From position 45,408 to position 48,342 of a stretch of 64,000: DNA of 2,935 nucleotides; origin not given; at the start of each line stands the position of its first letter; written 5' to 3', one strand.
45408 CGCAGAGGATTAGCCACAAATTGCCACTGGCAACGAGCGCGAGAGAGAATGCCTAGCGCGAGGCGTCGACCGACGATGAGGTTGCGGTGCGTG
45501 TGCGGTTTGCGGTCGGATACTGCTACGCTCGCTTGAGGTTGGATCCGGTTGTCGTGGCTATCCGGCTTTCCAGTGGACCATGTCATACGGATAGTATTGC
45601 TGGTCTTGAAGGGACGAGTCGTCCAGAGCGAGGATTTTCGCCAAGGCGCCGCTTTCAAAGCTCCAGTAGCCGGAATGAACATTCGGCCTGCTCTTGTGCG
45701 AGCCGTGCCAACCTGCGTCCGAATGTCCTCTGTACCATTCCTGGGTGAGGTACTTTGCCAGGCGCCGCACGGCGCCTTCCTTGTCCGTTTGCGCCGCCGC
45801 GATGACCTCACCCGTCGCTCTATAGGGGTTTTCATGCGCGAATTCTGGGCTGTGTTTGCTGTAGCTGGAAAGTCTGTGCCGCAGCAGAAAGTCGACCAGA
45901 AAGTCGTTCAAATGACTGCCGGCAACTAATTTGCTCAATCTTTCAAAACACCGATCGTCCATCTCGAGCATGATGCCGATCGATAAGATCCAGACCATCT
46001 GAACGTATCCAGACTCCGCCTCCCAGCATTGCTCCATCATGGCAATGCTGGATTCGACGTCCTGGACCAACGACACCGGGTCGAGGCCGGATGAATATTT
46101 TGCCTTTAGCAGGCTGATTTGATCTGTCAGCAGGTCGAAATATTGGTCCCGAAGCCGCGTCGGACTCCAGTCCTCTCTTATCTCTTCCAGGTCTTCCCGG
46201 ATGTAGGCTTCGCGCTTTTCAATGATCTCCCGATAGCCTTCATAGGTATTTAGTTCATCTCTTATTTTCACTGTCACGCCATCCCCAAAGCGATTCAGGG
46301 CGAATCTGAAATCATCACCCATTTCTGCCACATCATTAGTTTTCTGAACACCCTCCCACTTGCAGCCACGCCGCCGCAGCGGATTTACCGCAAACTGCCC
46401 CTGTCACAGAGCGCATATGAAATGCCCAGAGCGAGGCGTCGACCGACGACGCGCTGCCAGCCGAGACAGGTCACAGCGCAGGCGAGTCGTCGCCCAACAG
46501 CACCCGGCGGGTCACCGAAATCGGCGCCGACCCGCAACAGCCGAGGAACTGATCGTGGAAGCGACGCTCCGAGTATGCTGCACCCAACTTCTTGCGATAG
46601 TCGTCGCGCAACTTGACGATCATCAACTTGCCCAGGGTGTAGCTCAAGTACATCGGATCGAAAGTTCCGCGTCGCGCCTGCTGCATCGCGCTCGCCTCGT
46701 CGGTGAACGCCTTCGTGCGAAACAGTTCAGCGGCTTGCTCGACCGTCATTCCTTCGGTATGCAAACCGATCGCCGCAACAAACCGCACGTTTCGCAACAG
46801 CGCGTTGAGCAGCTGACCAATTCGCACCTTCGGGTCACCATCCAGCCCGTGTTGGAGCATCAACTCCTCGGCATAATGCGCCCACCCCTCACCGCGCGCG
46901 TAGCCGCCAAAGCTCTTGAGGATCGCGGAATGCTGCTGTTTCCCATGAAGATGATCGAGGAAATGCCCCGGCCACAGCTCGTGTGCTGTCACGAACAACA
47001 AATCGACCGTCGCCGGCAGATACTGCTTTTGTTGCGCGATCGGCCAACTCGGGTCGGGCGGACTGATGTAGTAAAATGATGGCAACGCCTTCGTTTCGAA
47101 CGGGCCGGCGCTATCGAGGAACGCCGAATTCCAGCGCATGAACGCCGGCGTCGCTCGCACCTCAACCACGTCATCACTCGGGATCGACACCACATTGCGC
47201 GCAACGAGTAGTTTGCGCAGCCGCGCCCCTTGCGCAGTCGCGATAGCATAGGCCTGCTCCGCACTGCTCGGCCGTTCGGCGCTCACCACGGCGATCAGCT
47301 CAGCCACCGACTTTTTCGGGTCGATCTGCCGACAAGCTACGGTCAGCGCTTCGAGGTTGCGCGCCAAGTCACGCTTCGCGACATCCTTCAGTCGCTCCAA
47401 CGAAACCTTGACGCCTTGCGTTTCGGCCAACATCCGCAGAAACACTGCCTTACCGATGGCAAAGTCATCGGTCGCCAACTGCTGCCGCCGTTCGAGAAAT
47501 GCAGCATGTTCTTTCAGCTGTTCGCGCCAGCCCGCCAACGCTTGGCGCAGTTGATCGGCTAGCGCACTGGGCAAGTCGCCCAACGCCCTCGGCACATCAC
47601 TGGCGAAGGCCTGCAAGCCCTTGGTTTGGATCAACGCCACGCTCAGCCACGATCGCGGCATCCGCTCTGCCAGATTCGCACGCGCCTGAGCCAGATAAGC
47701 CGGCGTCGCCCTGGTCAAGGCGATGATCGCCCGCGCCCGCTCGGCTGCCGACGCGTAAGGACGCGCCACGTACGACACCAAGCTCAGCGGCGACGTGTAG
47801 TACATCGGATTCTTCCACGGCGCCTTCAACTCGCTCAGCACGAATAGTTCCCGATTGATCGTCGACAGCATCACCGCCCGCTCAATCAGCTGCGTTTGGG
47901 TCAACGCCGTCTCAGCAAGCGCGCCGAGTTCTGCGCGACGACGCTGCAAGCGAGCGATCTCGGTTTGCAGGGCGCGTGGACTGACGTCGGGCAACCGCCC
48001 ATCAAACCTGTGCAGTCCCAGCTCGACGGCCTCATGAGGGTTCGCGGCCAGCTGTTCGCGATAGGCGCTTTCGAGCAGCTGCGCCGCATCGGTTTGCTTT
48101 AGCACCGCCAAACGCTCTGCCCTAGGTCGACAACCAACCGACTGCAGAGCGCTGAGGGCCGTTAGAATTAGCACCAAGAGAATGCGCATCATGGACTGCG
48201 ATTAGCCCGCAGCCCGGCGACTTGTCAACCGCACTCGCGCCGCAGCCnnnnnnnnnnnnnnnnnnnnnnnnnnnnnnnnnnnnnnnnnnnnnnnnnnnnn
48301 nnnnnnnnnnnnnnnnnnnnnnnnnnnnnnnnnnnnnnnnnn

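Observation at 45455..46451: Single-gene low-GC cassette (PoNi/DUF1911-like orphan immunity candidate) bracketed by 31-nt direct repeats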

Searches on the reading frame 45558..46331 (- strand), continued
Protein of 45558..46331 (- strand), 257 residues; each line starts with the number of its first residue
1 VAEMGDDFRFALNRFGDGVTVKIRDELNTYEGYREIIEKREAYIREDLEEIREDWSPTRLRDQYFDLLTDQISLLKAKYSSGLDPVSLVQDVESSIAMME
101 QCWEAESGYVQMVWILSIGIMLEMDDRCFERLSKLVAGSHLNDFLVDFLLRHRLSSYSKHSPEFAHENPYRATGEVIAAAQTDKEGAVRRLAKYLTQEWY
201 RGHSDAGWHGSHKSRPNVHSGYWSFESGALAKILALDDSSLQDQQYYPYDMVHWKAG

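Call 59: search_solved_structures(query=window:45558-46331:-, max_evalue=0.01)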
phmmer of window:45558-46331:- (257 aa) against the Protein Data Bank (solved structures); distinct sequences matched with E-value up to 0.01: 2.
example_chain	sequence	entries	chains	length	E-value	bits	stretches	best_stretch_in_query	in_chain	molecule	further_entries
9waq_A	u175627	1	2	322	1.8e-08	37.7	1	191-252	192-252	DUF1911 domain-containing protein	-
9vy2_A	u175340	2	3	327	1.8e-08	37.6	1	191-252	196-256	DUF1911 domain-containing protein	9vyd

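Call 63: search_dna_similar(query=window:45558-46331:-, collection=plasmids, mode=protein, max_rows=12)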
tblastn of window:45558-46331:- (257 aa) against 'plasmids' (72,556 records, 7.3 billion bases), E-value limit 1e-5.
Records with a match: 26; places in all: 35; records where one place covers at least 80% of the query: 7.
Best place of each record, by identity: <60% 26.
By first word of the organism name: Ralstonia 18; Bacillus 4; Bacteroides 2; Pseudoalteromonas 1; Clostridium 1.
By predicted mobility (MOB-suite, as given by PLSDB): non-mobilizable 19; mobilizable 7.
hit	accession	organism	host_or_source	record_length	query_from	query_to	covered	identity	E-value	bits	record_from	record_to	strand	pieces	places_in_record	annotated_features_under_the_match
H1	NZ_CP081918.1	Bacteroides ovatus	Homo sapiens,blood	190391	19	254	92%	43.7%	6e-59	208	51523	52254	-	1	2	PoNi-like cognate immunity protein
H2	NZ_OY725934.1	Bacteroides finegoldii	-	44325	24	254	90%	39.6%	6e-49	179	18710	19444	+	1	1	PoNe immunity protein domain-containing protein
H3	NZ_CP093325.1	Bacillus sp. N5-665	whole organism,peat soil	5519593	22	255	91%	38.1%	4e-44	166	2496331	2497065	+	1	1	none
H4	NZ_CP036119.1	Bacillus mycoides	cell culture,soil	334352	23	255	91%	37.8%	2e-44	166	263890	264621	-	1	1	PoNi-like cognate immunity protein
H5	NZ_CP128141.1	Bacillus mycoides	bacterial isolate,field soil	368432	23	255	91%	37.8%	2e-44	166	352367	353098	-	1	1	PoNi-like cognate immunity protein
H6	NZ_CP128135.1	Bacillus mycoides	bacterial isolate,field soil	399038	23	255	91%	37.8%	2e-44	166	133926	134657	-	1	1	PoNi-like cognate immunity protein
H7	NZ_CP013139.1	Pseudoalteromonas sp. Bsw20308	seawater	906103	21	255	91%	25.6%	2e-7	59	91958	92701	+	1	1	PoNe immunity protein domain-containing protein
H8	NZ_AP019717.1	Clostridium butyricum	-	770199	72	255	72%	32.4%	9e-29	121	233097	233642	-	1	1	PoNe immunity protein domain-containing protein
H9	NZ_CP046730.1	Ralstonia syzygii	tobacco,cell culture,leaf veins ...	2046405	60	254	76%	24.6%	1e-8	62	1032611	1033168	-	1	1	none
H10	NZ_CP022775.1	Ralstonia solanacearum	Solanum tuberosum,single cell,Potato ...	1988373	60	254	76%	24.6%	1e-8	62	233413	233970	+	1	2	none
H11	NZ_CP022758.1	Ralstonia solanacearum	Solanum tuberosum,single cell,Potato ...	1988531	60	254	76%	24.6%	1e-8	62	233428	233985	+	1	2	none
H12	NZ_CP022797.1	Ralstonia solanacearum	Solanum tuberosum,single cell,Potato ...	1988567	60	254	76%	24.6%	1e-8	62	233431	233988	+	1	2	none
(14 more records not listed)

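Call 64: search_dna_similar(query=window:45558-46331:-, collection=phages, mode=protein, max_rows=8)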
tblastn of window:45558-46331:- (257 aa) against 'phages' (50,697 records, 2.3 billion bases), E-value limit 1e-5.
Records with a match: 2; places in all: 3; records where one place covers at least 80% of the query: 2.
Best place of each record, by identity: <60% 2.
By first word of the organism name: Streptococcus 1; Bacteriophage 1.
By host as written in the record: Streptococcus suis FJNP8 1; - 1.
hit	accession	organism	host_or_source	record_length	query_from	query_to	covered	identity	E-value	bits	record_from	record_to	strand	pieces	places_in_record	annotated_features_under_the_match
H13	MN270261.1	Streptococcus phage phi-SsuFJNP8_rum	Streptococcus suis FJNP8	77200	18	256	93%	34.4%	1e-34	136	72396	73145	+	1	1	hypothetical protein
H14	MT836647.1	Bacteriophage sp.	human fecal samples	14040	23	257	91%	33.3%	9e-35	137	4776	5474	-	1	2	record has no annotation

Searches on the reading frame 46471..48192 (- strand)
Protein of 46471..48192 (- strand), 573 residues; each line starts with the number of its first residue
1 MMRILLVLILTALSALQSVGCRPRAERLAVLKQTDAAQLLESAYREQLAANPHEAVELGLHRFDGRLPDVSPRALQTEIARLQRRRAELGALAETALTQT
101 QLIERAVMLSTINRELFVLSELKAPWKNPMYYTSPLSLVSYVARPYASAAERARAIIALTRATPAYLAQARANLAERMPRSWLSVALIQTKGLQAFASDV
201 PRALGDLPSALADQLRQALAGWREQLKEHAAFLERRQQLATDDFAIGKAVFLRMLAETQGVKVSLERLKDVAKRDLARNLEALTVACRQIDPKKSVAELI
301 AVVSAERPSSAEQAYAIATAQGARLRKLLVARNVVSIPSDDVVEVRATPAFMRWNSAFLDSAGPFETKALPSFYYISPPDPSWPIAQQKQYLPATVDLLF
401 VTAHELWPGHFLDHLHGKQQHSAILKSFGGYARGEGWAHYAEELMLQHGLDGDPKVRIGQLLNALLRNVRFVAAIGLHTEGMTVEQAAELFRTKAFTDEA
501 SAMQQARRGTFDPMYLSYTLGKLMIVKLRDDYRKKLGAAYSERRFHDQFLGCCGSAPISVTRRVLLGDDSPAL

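Call 6: search_protein_families(library=pfam, proteins=[window:46471-48192:-], max_evalue=0.1)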
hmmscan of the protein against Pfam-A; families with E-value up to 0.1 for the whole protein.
window:46471-48192:- (573 aa): 1 family
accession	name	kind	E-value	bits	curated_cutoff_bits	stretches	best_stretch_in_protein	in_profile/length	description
PF05960.17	DUF885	-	8e-84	283.6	32.4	1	52-563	1-530/532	Bacterial protein of unknown function (DUF885)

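Call 16: find_homologous_proteins(query=window:46471-48192:-)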
Query window:46471-48192:- (573 aa): 1620 proteins with E <= 0.001 among 8000 candidates; the best 120 are listed.
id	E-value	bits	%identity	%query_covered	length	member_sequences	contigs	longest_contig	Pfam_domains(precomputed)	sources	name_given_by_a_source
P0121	0.0e+0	1193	100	95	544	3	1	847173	PF05960.18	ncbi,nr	ncbi:MAG: DUF885 domain-containing protein [Deltaproteobacteria bacterium]|nr:DUF885 domain-containi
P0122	3.3e-184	632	57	91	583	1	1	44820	PF05960.18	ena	-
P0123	6.0e-179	614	54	93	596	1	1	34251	PF05960.18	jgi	jgi:uncharacterized protein (DUF885 family)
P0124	7.6e-173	594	49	98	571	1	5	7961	PF05960.18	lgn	-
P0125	8.9e-171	587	50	100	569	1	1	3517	PF05960.18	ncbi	-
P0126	1.4e-168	580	52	91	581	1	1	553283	PF05960.18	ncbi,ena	-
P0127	1.7e-168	580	51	99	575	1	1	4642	PF05960.18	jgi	jgi:uncharacterized protein (DUF885 family)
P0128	1.5e-167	577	50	97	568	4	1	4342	PF05960.18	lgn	-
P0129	1.7e-167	577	51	94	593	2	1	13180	PF05960.18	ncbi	-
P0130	1.7e-167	577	52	93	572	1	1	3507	PF05960.18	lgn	-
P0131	4.9e-167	575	51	91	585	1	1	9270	PF05960.18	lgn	-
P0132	2.2e-166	573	50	94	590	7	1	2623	PF05960.18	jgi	jgi:uncharacterized protein (DUF885 family)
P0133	5.3e-166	572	53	91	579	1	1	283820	PF05960.18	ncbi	-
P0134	8.7e-166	571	51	94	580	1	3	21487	PF05960.18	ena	-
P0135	9.3e-166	571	51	99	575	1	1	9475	PF05960.18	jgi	jgi:uncharacterized protein (DUF885 family)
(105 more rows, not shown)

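Call 21: find_encoding_contigs(protein=P0244, flank=10000)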
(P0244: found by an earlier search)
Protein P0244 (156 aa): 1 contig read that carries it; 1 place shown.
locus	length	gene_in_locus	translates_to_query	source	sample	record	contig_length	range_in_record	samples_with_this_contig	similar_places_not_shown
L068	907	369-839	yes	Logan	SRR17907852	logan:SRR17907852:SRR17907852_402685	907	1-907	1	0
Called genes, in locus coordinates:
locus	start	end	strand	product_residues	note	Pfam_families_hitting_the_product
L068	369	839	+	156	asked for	-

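Call 22: find_encoding_contigs(protein=P0242, flank=10000)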
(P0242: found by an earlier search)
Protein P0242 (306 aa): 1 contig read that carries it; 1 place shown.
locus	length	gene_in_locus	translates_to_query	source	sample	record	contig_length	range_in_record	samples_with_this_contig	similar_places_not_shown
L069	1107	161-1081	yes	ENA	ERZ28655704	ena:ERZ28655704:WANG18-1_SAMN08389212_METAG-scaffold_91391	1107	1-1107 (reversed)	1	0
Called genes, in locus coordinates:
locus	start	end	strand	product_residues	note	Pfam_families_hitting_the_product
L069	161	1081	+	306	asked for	PF05960:DUF885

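Call 26: find_encoding_contigs(protein=P0122, flank=7000, max_places=3)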
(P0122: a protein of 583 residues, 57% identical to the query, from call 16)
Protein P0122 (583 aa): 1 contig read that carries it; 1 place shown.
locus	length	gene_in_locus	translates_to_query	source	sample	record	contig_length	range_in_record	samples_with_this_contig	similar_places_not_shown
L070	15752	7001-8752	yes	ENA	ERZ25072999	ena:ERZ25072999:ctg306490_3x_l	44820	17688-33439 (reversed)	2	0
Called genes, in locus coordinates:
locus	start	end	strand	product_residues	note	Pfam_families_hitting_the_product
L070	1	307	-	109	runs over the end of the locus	PF07238:PilZ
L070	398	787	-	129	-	PF13828:DUF4190 (weak)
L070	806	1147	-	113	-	PF10825:DUF2752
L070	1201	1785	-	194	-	-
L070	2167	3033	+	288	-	PF00351:Biopterin_H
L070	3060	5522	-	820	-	-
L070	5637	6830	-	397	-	PF02771:Acyl-CoA_dh_N, PF02770:Acyl-CoA_dh_M, PF00441:Acyl-CoA_dh_1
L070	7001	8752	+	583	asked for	PF05960:DUF885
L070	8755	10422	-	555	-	PF00732:GMC_oxred_N, PF05199:GMC_oxred_C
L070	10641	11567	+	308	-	PF20243:MbnP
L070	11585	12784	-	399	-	PF01963:TraB_PrgY_gumN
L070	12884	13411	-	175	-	-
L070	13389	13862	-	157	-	PF01475:FUR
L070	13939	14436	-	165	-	PF00210:Ferritin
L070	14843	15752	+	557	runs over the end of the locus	PF00069:Pkinase, PF07714:PK_Tyr_Ser-Thr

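Call 27: find_encoding_contigs(protein=P0123, flank=7000, max_places=3)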
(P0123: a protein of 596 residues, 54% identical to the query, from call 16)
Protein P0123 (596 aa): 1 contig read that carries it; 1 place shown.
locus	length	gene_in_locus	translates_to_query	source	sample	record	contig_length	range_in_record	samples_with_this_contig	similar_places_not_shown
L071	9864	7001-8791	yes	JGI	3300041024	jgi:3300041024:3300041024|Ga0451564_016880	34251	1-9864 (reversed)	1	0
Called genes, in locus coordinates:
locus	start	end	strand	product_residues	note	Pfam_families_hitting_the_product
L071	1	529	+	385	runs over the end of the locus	-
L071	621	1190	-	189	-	PF00484:Pro_CA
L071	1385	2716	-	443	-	PF10518:TAT_signal (weak), PF07586:HXXSHH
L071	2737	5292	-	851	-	PF07626:PSD3, PF07637:PSD5, PF07631:PSD4, PF07627:PSCyt3, PF07624:PSD2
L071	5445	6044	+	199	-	PF05176:ATP-synt_10 (weak)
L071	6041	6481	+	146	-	PF25056:DUF7793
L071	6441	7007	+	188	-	PF21982:RecX_HTH1 (faint), PF02631:RecX_HTH2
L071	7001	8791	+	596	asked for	PF05960:DUF885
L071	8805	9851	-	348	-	-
